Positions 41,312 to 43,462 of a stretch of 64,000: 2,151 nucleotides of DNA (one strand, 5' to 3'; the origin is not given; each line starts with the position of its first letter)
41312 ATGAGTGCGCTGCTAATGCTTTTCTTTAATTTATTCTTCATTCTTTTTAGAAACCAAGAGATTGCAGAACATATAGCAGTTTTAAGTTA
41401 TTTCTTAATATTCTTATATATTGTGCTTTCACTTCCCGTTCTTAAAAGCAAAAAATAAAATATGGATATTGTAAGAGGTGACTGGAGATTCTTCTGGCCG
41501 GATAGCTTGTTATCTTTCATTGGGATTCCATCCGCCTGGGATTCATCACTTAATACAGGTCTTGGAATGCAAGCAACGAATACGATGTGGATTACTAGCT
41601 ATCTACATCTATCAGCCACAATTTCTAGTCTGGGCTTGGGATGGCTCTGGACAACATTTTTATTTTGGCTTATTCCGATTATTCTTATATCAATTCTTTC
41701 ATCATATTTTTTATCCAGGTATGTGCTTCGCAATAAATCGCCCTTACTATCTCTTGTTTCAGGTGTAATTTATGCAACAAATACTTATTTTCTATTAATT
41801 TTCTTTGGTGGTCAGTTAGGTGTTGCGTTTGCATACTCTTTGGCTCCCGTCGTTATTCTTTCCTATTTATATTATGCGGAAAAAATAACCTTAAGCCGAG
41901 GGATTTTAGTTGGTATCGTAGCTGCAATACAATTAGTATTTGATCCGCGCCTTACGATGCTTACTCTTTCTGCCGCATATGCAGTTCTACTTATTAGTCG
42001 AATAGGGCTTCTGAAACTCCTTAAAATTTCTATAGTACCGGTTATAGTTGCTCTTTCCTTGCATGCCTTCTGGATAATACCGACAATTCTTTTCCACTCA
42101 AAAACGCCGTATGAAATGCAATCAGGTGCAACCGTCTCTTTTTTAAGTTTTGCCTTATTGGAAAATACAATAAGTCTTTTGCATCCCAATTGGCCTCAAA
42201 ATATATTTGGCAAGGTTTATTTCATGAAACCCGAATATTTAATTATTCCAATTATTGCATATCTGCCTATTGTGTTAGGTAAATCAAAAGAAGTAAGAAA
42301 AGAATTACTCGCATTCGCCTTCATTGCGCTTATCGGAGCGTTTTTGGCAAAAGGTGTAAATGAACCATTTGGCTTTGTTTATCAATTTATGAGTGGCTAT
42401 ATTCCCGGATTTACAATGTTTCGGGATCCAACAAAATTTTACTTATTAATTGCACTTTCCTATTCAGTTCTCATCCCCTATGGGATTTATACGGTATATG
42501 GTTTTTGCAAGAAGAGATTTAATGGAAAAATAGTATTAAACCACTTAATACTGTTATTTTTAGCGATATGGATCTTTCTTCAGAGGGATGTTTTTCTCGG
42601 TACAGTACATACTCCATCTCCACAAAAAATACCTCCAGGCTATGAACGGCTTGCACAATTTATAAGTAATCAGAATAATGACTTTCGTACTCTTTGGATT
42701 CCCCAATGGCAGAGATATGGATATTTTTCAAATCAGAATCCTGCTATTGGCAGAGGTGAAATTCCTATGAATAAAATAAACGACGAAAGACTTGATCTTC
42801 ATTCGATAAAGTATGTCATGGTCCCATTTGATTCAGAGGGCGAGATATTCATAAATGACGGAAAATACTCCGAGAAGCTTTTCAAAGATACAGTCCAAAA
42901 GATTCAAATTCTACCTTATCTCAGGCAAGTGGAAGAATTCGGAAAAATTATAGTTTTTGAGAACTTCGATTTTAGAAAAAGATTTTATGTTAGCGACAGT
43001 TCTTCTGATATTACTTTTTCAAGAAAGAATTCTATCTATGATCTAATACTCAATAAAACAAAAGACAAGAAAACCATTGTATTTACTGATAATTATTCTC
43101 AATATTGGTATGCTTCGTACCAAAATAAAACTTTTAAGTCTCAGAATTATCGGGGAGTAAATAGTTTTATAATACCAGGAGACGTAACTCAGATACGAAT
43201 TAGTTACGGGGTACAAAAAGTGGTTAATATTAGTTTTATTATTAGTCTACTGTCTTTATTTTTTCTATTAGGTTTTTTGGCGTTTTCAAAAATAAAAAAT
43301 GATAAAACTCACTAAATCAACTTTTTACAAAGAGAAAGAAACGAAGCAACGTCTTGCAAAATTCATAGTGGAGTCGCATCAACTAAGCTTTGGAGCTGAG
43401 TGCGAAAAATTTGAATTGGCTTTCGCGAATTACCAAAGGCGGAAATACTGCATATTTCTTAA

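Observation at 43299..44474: ColD/E1-type sugar 3-dehydratase: DegT-fold enzyme with His188 in place of the PLP lysine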

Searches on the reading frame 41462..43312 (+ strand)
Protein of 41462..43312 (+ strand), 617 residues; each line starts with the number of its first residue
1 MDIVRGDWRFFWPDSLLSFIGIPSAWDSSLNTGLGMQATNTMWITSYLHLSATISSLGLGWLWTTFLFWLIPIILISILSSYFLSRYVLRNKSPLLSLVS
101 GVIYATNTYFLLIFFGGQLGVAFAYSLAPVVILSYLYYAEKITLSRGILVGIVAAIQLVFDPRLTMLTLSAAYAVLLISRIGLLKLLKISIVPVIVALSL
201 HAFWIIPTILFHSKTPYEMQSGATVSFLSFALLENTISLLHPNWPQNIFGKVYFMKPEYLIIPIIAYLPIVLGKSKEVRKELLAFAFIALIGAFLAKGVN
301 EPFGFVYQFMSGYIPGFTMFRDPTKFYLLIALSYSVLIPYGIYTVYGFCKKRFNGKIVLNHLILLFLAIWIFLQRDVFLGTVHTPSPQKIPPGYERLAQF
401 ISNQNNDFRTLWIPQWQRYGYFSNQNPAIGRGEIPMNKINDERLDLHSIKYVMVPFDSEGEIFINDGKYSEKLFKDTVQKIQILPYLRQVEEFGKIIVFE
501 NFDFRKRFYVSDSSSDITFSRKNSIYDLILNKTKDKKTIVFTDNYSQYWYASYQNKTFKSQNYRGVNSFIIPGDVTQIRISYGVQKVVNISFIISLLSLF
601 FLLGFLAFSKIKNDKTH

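Call 10: search_protein_families(library=pfam, proteins=[window:41462-43312:+], max_evalue=0.001)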
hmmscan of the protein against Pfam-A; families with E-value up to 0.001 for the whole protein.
window:41462-43312:+ (617 aa): 0 families
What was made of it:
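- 41462..43315 (+): Upstream gene, 617 aa, GT-C-fold membrane glycosyltransferase; overlaps the dehydratase start by 17 nt. No Pfam hit (call 10).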

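Call 13: search_protein_families(library=ncbifam, proteins=[window:41462-43312:+], max_evalue=0.00001)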
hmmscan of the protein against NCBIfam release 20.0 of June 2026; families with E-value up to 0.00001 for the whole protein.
window:41462-43312:+ (617 aa): 1 family
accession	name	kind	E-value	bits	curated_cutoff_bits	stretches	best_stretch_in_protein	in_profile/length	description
NF053599.1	transp_MmpA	equivalog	1.2e-08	34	210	0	274-427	271-413/543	MmpA family trehalose lipid delivery protein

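Call 70: search_solved_structures(query=A2, max_evalue=10)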
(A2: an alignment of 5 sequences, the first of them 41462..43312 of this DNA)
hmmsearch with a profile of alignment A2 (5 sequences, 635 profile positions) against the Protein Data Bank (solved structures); distinct sequences matched with E-value up to 10: 12.
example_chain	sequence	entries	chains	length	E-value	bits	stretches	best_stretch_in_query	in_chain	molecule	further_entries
6k0j_A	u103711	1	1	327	0.1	14.3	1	476-572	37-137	Dual specificity tyrosine-phosphorylation-regulated kinase 2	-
7dg4_A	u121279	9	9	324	0.12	14.1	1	476-570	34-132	Dual specificity tyrosine-phosphorylation-regulated kinase 2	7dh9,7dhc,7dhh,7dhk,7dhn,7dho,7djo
7dh3_A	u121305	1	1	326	0.12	14.1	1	476-570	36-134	Dual specificity tyrosine-phosphorylation-regulated kinase 2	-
7dhv_A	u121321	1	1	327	0.12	14.1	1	476-570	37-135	Dual specificity tyrosine-phosphorylation-regulated kinase 2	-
7ejv_A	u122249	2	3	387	0.16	13.7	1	476-569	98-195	Dual specificity tyrosine-phosphorylation-regulated kinase 2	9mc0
7ejv_B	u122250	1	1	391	0.16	13.7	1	476-569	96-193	Dual specificity tyrosine-phosphorylation-regulated kinase 2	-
8hlt_A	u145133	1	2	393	0.16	13.7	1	476-569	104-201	Dual specificity tyrosine-phosphorylation-regulated kinase 2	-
9kqy_B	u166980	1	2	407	0.17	13.6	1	476-569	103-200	Dual specificity tyrosine-phosphorylation-regulated kinase 2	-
5lxc_A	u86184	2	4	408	0.17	13.6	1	476-569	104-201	Dual specificity tyrosine-phosphorylation-regulated kinase 2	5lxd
4azf_A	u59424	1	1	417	0.17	13.6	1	476-569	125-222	DYRK2 DUAL-SPECIFICITY TYROSINE-PHOSPHORYLATION REGULATED KINASE 2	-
3k2l_A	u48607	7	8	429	0.18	13.5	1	477-569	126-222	Dual specificity tyrosine-phosphorylation-regulated kinase 2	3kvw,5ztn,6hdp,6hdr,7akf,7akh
2jya_A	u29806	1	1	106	1.9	10.2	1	516-565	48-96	Uncharacterized protein Atu1810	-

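Call 71: find_homologous_proteins(query=window:41462-43312:+, max_evalue=0.00001)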
Query window:41462-43312:+ (617 aa): 756 proteins with E <= 0.00001 among 8000 candidates; the best 120 are listed.
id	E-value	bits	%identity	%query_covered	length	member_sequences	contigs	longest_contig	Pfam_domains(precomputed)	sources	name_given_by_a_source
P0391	0.0e+0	1375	100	100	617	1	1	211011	-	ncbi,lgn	-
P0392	8.9e-198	677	51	100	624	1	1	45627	-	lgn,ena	-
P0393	2.4e-189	649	49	95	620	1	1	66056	-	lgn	-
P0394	8.8e-186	638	49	99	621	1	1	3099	-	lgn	-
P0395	6.5e-179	615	47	100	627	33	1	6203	PF11847.14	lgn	-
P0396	3.1e-155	537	45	99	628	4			-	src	-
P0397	1.4e-149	518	43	97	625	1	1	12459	-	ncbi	-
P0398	2.9e-149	517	42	99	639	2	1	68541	-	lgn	-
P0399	8.0e-146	506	42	97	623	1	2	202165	-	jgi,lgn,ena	-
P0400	1.8e-145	504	42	96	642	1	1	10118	-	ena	-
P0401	2.0e-143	498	42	96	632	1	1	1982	-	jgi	-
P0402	1.8e-142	494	41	97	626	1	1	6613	-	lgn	-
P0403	2.3e-142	494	41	98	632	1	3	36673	-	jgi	jgi:hypothetical protein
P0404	3.6e-142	493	42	99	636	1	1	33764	-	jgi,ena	-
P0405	1.4e-141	491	43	98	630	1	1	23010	-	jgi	-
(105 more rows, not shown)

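Call 83: predict_structure(alignment_id=A4)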
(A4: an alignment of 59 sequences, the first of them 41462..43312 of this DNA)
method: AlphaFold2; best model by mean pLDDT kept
length: 617 residues; sequences in the alignment: 59
mean_pLDDT: 91.0   pTM: 0.90
mean pLDDT of the five models: 91.0, 87.0, 86.7, 85.9, 85.8
residues with pLDDT >= 90: 428; 70-90: 165; 50-70: 19; < 50: 5
segments of 3 or more residues with pLDDT < 50: 217-220
pLDDT, mean of each block of 10 residues (from residue 1): 67 85 88 88 86 86 88 97 96 93 97 90 97 96 96 96 97 93 94 97 94 62 75 94 81 88 95 85 96 96 94 90 95 98 95 95 97 91 76 95 92 91 91 86 94 93 87 96 96 97 92 85 90 91 95 95 96 94 95 97 95 70
secondary structure, 60 per line:
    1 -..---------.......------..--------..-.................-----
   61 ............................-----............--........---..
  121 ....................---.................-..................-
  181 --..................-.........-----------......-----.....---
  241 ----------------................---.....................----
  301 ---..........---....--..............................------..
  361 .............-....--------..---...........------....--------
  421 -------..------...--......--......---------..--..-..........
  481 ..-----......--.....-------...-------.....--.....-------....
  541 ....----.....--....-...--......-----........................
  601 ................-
elements in order: H13-19 H39-55 H61-88 H94-105 H108-115 H119-140 H144-160 H162-179 H183-200 H202-210 H222-227 H233-237 H257-272 H276-296 H304-313 H317-320 H323-352 H359-373 H375-378 H392-402 E409-412 H441-446 E449-454 H471-482 E488-493 E496-500 E508-510 E518-522 E525-529 E537-544 E549-553 E556-559 E561-563 E566-571 E577-582 H583-616
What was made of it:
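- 41462..43315 (+): AF2 model pLDDT 91.0, pTM 0.90 (call 83).
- On GT-C glycosyltransferases (for the neighbour at 41462..43315): AF2 pLDDT 91 (call 83).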

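Call 85: fold_search(model_id=the predicted structure, library=pdb)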
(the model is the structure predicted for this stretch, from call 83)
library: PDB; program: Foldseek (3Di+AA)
matches with E <= 10: 340; with E <= 0.001: 14
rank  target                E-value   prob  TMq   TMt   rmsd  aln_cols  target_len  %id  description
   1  6w98_A                6.9e-08  1.00  0.51  0.26  19.4       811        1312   12  Single-Particle Cryo-EM Structure of Arabinofuranosyltransferase AftD from Mycobacteria (released 2020-05-13)
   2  6wby                  2.7e-07  1.00  0.51  0.27  19.6       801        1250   12  Single-Particle Cryo-EM Structure of Arabinofuranosyltransferase AftD from Mycobacteria, Mutant R1389S Class 2 (released 2020-05-13)
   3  6wbx                  9.7e-07  1.00  0.48  0.26  20.2       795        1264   12  Single-Particle Cryo-EM Structure of Arabinofuranosyltransferase AftD from Mycobacteria, Mutant R1389S Class 1 (released 2020-05-13)
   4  6c26_A                7.0e-05  1.00  0.43  0.41  13.3       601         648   13  The Cryo-EM structure of a eukaryotic oligosaccharyl transferase complex (released 2018-01-31)
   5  8age_A                8.3e-05  1.00  0.47  0.45  11.4       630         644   13  Structure of yeast oligosaccharylransferase complex with acceptor peptide bound (released 2022-12-07)
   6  6ezn_F                1.0e-04  1.00  0.47  0.45  12.6       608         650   12  Cryo-EM structure of the yeast oligosaccharyltransferase (OST) complex (released 2018-01-17)
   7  7oci_F                1.2e-04  1.00  0.48  0.46  11.8       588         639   13  Cryo-EM structure of yeast Ost6p containing oligosaccharyltransferase complex (released 2022-02-16)
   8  8agc_A                1.4e-04  1.00  0.45  0.41  12.7       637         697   13  Structure of yeast oligosaccharylransferase complex with lipid-linked oligosaccharide and non-acceptor peptide bound (released 2022-12-07)
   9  8if8_B                1.4e-04  1.00  0.45  0.45   8.3       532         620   13  Arabinosyltransferase AftA (released 2023-05-31)
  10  8agb_A                3.1e-04  1.00  0.46  0.44  12.1       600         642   13  Structure of yeast oligosaccharylransferase complex with lipid-linked oligosaccharide bound (released 2022-12-07)
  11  6s7o_A                3.1e-04  1.00  0.45  0.43  12.3       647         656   11  Cryo-EM structure of human oligosaccharyltransferase complex OST-A (released 2019-12-18)
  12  7e9s_A                3.4e-04  1.00  0.40  0.31  17.4       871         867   10  Archaeal oligosaccharyltransferase AglB from Archaeoglobus fulgidus in complex with an inhibitory peptide and a dolich (released 2021-09-08)
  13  3waj                  5.1e-04  1.00  0.44  0.35  17.8       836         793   11  Crystal structure of the Archaeoglobus fulgidus oligosaccharyltransferase (O29867_ARCFU) complex with Zn and sulfate (released 2013-10-30)
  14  8b6l_I                5.3e-04  1.00  0.39  0.36  18.0       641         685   12  Subtomogram average of the human Sec61-TRAP-OSTA-translocon (released 2022-12-07)
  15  8if8_C                1.1e-03  1.00  0.44  0.45   8.3       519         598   13  Arabinosyltransferase AftA (released 2023-05-31)
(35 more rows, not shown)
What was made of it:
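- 41462..43315 (+): Foldseek PDB: AftD E 6.9e-8 (TMq 0.51), then STT3, AftA, AglB, PglB, ArnT and Emb (call 85).
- On GT-C glycosyltransferases (for the neighbour at 41462..43315): The top 25 Foldseek PDB hits are all GT-C enzymes, led by AftD at E 6.9e-8 (call 85).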
